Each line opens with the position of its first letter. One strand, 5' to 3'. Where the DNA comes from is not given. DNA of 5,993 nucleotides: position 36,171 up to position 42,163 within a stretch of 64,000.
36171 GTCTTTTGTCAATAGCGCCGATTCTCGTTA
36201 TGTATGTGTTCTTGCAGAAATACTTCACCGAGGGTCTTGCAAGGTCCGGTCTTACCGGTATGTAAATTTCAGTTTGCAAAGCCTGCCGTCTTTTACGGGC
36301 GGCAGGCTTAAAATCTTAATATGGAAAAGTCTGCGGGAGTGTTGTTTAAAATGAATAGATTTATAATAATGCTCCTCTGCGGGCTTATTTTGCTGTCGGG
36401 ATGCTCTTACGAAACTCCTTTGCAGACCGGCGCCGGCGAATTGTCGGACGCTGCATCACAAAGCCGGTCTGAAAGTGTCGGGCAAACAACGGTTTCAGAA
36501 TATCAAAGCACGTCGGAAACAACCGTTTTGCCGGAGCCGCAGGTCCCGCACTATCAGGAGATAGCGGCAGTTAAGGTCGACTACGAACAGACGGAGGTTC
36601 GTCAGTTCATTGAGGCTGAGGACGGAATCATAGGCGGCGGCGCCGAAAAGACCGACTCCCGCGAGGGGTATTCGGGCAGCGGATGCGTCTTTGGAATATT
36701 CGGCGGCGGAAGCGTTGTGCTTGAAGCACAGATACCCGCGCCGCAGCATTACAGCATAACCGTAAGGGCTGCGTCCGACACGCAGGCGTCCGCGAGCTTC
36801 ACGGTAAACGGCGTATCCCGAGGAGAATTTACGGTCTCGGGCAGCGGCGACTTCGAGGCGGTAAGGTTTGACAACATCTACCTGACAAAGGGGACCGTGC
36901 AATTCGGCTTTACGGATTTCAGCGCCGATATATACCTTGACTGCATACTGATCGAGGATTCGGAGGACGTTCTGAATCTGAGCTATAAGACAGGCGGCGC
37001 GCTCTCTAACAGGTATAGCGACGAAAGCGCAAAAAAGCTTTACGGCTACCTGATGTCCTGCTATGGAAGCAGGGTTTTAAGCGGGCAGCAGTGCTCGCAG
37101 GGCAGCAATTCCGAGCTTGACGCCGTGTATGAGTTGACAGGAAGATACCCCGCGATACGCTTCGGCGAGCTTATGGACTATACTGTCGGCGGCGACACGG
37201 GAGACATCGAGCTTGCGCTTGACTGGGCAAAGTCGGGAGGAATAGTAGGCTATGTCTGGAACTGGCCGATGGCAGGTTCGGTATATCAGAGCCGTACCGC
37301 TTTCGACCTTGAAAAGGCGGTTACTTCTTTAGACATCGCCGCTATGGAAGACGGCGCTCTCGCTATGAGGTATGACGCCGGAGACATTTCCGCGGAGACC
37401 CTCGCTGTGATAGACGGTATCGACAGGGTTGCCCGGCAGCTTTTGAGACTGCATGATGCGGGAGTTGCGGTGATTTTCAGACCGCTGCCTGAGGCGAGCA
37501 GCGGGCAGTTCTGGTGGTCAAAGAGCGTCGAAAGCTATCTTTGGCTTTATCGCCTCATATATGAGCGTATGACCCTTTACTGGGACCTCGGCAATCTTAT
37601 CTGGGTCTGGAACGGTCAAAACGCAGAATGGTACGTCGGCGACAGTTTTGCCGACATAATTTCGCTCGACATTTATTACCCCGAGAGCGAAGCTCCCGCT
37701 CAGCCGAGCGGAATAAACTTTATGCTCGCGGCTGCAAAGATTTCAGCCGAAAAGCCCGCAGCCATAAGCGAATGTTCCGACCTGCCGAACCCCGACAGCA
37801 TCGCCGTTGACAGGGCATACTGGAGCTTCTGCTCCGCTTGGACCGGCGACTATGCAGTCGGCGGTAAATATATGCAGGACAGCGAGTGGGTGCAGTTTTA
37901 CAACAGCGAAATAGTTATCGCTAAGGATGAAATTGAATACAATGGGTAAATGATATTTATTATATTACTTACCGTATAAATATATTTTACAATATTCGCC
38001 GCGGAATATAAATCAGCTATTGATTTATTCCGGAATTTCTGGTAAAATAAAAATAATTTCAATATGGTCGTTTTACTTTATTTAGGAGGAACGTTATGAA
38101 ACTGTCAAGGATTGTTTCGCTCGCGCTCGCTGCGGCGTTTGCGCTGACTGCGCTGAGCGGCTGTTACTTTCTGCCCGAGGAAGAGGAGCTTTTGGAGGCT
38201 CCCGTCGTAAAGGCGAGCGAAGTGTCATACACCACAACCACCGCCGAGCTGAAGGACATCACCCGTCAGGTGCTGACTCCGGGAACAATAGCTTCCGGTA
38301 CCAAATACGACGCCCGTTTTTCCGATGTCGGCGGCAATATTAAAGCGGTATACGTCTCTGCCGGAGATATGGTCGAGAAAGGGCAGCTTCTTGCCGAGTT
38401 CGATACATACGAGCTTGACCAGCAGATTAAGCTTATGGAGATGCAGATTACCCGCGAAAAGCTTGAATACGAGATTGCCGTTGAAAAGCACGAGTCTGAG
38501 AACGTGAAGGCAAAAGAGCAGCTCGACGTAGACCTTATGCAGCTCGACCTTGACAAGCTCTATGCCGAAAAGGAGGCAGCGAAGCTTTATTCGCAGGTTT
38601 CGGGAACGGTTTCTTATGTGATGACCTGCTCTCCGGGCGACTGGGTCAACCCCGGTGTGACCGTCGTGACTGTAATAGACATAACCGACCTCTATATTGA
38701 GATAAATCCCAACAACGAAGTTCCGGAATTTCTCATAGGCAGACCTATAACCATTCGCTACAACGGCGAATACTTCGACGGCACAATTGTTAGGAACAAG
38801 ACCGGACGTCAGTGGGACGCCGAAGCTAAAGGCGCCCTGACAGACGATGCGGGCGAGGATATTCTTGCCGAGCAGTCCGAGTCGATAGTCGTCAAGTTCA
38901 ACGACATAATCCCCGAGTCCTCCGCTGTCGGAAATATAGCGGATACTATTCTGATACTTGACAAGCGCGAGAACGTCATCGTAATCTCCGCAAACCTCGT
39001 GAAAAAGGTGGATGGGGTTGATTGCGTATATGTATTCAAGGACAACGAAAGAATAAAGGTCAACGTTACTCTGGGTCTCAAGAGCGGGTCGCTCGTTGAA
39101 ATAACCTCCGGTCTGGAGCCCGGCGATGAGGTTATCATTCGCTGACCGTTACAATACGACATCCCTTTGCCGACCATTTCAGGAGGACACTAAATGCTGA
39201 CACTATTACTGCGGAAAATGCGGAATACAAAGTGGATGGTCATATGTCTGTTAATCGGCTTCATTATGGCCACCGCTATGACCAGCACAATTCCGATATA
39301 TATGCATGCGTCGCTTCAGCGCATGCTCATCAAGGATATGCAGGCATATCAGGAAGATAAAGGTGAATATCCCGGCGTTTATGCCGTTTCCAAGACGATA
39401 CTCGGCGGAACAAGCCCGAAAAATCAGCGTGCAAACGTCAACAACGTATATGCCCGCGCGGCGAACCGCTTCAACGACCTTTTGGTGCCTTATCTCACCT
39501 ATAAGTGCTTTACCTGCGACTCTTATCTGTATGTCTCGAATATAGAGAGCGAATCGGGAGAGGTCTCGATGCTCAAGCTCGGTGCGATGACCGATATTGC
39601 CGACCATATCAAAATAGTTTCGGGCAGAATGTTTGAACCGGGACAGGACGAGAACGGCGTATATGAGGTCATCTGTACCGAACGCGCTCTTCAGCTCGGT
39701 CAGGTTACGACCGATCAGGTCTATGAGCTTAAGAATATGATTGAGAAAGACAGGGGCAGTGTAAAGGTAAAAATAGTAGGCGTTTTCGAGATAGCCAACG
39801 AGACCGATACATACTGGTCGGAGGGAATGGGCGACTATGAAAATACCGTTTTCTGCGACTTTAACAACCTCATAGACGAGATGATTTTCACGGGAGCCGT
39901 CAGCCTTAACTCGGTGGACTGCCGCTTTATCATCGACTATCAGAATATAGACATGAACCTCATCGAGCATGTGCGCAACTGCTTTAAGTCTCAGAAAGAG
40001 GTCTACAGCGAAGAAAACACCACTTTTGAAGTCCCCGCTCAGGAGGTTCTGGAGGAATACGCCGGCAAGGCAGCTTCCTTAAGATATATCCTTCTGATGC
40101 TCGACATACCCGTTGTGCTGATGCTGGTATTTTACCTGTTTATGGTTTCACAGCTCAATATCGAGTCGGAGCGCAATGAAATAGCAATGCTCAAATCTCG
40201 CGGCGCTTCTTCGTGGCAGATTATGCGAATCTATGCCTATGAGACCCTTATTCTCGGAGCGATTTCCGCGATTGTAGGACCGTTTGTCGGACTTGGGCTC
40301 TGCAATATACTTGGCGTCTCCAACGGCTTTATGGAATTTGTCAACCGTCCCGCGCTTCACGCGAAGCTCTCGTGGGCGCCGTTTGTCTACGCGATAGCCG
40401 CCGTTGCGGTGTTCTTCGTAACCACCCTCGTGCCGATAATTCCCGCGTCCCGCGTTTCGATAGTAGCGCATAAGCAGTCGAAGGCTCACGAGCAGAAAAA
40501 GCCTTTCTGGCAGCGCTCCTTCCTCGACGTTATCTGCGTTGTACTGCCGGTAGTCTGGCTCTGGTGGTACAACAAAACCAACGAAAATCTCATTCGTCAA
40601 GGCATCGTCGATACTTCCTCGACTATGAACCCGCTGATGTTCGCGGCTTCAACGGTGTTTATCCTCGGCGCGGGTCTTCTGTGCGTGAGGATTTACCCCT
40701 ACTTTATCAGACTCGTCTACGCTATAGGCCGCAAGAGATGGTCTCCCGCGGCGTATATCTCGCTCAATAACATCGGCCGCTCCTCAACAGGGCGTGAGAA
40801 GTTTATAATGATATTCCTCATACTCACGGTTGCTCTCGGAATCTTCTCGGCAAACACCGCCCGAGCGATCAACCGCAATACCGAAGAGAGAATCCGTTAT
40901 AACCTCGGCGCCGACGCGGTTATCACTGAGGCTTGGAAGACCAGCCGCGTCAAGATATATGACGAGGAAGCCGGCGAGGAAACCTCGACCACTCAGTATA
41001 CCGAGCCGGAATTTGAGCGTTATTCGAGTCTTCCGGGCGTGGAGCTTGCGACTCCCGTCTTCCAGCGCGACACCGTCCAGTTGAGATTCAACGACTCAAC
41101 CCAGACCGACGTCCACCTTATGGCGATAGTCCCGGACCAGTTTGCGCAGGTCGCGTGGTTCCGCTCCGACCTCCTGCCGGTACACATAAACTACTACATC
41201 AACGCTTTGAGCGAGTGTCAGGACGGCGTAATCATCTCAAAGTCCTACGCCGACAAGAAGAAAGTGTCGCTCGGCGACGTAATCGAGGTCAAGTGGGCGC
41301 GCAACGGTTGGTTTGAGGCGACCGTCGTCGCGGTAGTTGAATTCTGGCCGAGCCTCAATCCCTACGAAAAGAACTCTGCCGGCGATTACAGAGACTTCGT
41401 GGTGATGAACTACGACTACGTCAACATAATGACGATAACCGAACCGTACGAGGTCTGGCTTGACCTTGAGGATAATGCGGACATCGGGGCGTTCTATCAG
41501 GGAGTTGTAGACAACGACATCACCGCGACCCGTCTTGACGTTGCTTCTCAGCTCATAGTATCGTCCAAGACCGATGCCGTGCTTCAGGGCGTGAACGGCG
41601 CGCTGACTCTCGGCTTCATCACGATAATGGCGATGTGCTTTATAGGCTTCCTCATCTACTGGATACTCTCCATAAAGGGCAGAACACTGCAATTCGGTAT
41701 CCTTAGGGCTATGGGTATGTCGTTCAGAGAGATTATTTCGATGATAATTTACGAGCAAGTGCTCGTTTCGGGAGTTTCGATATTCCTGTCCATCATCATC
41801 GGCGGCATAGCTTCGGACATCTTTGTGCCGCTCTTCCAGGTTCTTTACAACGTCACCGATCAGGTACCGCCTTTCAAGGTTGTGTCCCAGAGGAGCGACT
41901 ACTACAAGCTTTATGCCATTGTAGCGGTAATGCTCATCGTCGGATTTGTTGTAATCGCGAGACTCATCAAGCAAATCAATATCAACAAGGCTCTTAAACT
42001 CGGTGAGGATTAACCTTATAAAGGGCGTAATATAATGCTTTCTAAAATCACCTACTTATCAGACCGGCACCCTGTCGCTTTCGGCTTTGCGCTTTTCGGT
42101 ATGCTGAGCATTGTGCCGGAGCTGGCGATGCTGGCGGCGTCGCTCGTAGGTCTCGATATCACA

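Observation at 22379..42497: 20-kb, 14-gene single-strand envelope locus that fits no standard operon template (best candidate for an undescribed system)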

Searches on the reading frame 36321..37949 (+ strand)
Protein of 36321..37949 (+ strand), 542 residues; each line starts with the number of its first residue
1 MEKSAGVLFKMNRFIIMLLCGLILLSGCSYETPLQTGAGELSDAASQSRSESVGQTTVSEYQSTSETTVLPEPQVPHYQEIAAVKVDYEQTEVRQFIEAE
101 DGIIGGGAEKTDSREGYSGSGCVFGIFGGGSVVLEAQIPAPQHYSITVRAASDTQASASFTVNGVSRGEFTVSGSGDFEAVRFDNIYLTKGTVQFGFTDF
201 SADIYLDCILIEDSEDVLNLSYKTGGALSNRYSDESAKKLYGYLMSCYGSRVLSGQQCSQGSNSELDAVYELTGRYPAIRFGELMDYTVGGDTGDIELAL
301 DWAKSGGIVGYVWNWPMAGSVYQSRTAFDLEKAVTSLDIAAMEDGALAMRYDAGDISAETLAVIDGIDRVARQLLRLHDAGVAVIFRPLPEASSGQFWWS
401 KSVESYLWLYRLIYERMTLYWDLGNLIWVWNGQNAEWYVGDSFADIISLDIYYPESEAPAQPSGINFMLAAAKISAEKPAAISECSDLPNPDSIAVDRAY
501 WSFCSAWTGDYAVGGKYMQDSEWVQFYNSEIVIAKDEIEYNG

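Call 4: search_protein_families(library=pfam, proteins=[window:36321-37949:+], max_evalue=0.01)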
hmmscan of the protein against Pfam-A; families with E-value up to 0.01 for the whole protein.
window:36321-37949:+ (542 aa): 1 family
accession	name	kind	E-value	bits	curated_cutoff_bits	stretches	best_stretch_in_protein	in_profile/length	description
PF02156.21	Glyco_hydro_26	-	2.9e-34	119.3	20.2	1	234-537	6-311/311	Glycosyl hydrolase family 26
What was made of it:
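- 36321..37949 (+): CBM35-GH26 endo-beta-mannanase-like lipoprotein (lipobox LLSGC; the probable start is 36351). It is a lineage-specific add-on. GH26 E = 2.9e-34 (call 4).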

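Call 6: search_protein_families(library=ncbifam, proteins=[window:36321-37949:+], max_evalue=0.001)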
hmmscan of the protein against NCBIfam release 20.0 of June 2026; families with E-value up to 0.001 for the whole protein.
window:36321-37949:+ (542 aa): 0 families

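Call 46: search_solved_structures(query=window:36321-37949:+, max_evalue=0.001)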
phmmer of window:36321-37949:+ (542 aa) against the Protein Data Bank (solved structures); distinct sequences matched with E-value up to 0.001: 18.
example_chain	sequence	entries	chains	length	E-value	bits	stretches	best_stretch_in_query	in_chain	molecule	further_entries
3zm8_A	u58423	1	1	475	9.8e-45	156.4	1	97-539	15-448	GH26 ENDO-BETA-1,4-MANNANASE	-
6hpf_A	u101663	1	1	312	4.1e-35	124.7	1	230-539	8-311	endo-b-mannanase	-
6ueh_A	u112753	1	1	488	2.7e-31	112.1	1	113-540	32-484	Cow rumen GH26 endo-mannanase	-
6hf2_A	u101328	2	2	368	1.2e-30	110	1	233-513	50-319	Glycosyl hydrolase family 26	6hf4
3wdq_A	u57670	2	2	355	1.9e-23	86.2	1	236-537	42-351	Beta-mannanase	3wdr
6d2w_A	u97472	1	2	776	1.4e-21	80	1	188-541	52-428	Aryl-phospho-beta-D-glucosidase BglC, GH1 family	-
6d2x_A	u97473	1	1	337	2.9e-20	75.7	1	228-541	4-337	Aryl-phospho-beta-D-glucosidase BglC, GH1 family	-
6q75_A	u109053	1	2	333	1.1e-14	57.3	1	232-540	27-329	GH26A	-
3cbw_A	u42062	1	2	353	1.2e-11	47.3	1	255-456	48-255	YdhT protein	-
2whk_A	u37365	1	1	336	1.6e-11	46.9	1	255-456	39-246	MANNAN ENDO-1,4-BETA-MANNOSIDASE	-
12nx_A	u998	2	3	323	5.3e-11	45.1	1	372-486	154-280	Glycoside hydrolase family 26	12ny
2qha_A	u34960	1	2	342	1.1e-10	44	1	256-456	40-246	Beta-1,4-mannanase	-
7eet_A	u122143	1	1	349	1e-08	37.6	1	229-471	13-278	Mannanase KMAN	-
4zxo_A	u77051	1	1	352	3.6e-07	32.5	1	361-494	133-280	Glycosyl hydrolase family 26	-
2bvt_A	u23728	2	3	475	1e-05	27.7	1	347-464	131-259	BETA-1,4-MANNANASE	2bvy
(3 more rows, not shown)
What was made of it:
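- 36321..37949 (+): 3zm8 CBM35-GH26 mannanase at 1e-44 (call 46).
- On GH26: 3zm8 at 1e-44, including CBM35 (call 46).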

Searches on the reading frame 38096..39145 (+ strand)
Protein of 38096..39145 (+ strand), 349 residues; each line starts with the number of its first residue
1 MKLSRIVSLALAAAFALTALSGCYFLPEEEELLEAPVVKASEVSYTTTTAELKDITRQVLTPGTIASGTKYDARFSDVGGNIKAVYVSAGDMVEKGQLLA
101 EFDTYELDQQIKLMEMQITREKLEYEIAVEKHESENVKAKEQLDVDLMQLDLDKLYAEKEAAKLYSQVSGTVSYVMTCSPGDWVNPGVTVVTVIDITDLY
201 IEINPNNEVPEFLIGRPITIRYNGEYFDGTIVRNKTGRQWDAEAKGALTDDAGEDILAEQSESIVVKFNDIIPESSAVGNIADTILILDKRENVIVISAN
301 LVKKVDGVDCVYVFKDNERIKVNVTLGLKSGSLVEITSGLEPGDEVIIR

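Call 4: search_protein_families(library=pfam, proteins=[window:38096-39145:+], max_evalue=0.01)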
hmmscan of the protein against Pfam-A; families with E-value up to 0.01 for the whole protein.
window:38096-39145:+ (349 aa): 4 families
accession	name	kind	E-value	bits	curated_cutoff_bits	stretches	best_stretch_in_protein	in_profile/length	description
PF13533.13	Biotin_lipoyl_2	-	2.7e-08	33.9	29.8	1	76-103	5-32/32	Biotin-lipoyl like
PF16576.10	HlyD_D23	-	4.5e-08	33.1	30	1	55-222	2-169/214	Barrel-sandwich domain of CusB or HlyD membrane-fusion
PF13437.12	HlyD_3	-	1e-05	26.6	22.2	1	164-212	2-49/106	HlyD family secretion protein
PF00364.28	Biotin_lipoyl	-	0.0011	19.2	22.1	0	77-101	48-72/73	Biotin-requiring enzyme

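Call 6: search_protein_families(library=ncbifam, proteins=[window:38096-39145:+], max_evalue=0.001)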
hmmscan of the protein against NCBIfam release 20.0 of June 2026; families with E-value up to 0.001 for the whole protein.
window:38096-39145:+ (349 aa): 11 families
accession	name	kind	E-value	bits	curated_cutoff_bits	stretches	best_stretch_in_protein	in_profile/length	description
TIGR01730.1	RND_mfp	subfamily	1.1e-18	67.3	94.9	1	46-348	2-307/322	efflux RND transporter periplasmic adaptor subunit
NF008606.0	PRK11578.1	equivalog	9.4e-11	41.4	342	1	37-125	28-113/371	macrolide transporter subunit MacA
TIGR00998.1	8a0101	subfamily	4.4e-10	39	390.8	1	134-232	177-279/334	EmrA/EmrK family multidrug efflux transporter periplasmic adaptor subunit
TIGR00999.1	8a0102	subfamily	1.3e-09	37.5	319.3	1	287-348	201-264/271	CzcB/NccB family metal efflux transporter periplasmic adaptor subunit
TIGR01843.1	type_I_hlyD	subfamily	5e-09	35.6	208.65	1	78-125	50-97/422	HlyD family type I secretion periplasmic adaptor subunit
TIGR03794.1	NHLM_micro_HlyD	equivalog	6.7e-08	31.9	156.2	1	73-140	60-134/421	NHLP bacteriocin system secretion protein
NF008589.1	PRK11556.1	equivalog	5.4e-07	28.8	391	0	286-347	310-372/392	MdtA/MuxA family multidrug efflux RND transporter periplasmic adaptor subunit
NF038010.1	ABC_adapt_DarC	equivalog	6.3e-07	28.4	450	1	286-348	337-402/417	darobactin export ABC transporter periplasmic adaptor subunit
NF045904.1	RND-peri-MexE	equivalog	2.3e-06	26.8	714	1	12-128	12-120/390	multidrug efflux RND transporter periplasmic adaptor subunit MexE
NF045680.1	DiMtlExpIhpB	equivalog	1.9e-05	23.8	450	1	281-346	241-306/326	divalent metal ion exporter adaptor subunit IhpB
TIGR02971.1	heterocyst_DevB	subfamily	8.8e-05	22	129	1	82-160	27-114/327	ABC exporter membrane fusion protein, DevB family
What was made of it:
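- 38096..39145 (+): Lipoprotein membrane-fusion (MacA/YknX-like) adaptor. HlyD_D23, Biotin_lipoyl_2 and RND_mfp (calls 4, 6).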

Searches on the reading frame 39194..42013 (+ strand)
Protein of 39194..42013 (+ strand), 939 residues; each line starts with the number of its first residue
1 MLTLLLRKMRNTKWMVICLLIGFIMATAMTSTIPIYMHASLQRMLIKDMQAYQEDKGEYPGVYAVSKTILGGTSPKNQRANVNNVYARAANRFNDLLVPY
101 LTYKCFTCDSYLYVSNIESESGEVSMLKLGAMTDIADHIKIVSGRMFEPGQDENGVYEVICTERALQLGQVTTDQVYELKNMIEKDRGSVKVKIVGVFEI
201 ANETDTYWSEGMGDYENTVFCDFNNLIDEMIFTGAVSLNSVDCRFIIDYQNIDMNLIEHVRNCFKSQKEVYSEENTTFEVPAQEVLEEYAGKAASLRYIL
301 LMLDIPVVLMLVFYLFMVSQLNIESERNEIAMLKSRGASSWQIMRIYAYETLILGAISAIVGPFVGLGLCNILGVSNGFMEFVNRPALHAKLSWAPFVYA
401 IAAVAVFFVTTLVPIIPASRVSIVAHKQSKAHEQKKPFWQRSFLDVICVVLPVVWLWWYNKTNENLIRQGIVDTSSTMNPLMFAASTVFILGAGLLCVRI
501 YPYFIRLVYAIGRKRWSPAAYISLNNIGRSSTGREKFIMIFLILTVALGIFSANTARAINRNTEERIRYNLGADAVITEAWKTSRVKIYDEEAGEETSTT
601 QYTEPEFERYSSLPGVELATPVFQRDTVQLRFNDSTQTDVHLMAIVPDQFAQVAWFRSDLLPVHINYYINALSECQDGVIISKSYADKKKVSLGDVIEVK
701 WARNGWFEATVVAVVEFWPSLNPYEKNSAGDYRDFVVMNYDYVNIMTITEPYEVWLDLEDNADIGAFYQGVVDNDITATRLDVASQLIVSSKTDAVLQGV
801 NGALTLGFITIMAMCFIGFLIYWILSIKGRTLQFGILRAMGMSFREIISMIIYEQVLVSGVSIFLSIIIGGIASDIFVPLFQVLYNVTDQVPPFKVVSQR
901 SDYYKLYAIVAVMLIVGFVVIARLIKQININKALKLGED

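Call 4: search_protein_families(library=pfam, proteins=[window:39194-42013:+], max_evalue=0.01)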
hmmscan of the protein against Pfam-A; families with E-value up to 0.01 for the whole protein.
window:39194-42013:+ (939 aa): 1 family
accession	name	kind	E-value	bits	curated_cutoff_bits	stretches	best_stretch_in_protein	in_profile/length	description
PF02687.27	FtsX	-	3e-21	76.1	25.5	2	308-421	8-115/120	FtsX-like permease C-terminal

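Call 6: search_protein_families(library=ncbifam, proteins=[window:39194-42013:+], max_evalue=0.001)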
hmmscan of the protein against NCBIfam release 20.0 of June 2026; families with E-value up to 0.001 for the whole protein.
window:39194-42013:+ (939 aa): 2 families
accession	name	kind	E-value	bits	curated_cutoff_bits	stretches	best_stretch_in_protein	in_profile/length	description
TIGR03434.1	ADOP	subfamily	2.7e-08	32.4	622.3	1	260-437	234-409/803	ADOP family duplicated permease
TIGR02212.1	lolCE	equivalog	0.00019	20.5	362.45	1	309-419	276-400/411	lipoprotein-releasing ABC transporter permease subunit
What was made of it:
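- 39194..42013 (+): Fused double MacB-type permease, with two FtsX modules and two extracytoplasmic domains of about 250 aa each. FtsX x2 and a weak ADOP hit (calls 4, 6).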

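Call 47: search_solved_structures(query=window:39194-42013:+, max_evalue=0.01)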
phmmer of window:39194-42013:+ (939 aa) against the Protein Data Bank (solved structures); distinct sequences matched with E-value up to 0.01: 0.

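Call 92: search_dna_similar(query=window:39194-42013:+, collection=plasmids, mode=protein, max_rows=25, max_evalue=1e-10)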
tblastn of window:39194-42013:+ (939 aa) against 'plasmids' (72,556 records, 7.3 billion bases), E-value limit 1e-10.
Records with a match: 1; places in all: 1; records where one place covers at least 80% of the query: 1.
Best place of each record, by identity: <60% 1.
By first word of the organism name: Paenibacillus 1.
By predicted mobility (MOB-suite, as given by PLSDB): non-mobilizable 1.
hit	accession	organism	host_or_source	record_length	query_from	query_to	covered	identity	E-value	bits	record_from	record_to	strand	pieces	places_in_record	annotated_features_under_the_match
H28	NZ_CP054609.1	Paenibacillus cellulosilyticus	cell culture,soil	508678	1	939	100%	28.5%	9e-119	407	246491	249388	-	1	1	ABC transporter permease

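Call 94: find_related_loci(query=A4, collection=metagenome_contigs, flank=10000)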
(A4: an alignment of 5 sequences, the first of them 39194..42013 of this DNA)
Query A4 (939 aa) in metagenome_contigs; peptide patterns used: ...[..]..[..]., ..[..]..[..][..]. (x = any residue, [..] = any of these).
341 stretches matched a pattern; 301 encode a relative of the query (tblastn E <= 1e-3); the best 80 are kept; 80 distinct loci.
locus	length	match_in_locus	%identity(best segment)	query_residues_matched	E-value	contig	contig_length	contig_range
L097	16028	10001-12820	83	1-939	0e+0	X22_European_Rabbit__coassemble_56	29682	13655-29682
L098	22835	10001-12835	74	1-939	0e+0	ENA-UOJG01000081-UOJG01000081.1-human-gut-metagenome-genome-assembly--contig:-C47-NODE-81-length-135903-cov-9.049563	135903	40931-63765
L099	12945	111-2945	74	1-939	0e+0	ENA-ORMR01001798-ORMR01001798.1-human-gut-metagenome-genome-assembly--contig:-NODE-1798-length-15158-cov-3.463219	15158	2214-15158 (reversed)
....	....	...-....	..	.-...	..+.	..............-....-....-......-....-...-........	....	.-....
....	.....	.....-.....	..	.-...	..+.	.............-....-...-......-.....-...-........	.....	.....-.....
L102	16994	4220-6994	73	1-939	0e+0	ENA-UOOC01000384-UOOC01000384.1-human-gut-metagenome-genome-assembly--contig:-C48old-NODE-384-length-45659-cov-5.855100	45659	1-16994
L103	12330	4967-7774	73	1-939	0e+0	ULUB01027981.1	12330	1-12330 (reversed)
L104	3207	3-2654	73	62-939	0e+0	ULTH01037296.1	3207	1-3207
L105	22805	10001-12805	75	1-939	0e+0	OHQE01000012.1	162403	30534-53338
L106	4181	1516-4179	70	1-893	0e+0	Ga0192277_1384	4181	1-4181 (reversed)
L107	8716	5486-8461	50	1-939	0e+0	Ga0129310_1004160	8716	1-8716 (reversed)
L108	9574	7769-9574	79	1-603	0e+0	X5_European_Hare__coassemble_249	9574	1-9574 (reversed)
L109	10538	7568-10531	52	1-939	0e+0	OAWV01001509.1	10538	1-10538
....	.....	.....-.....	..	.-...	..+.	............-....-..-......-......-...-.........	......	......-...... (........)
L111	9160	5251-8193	51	1-939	0e+0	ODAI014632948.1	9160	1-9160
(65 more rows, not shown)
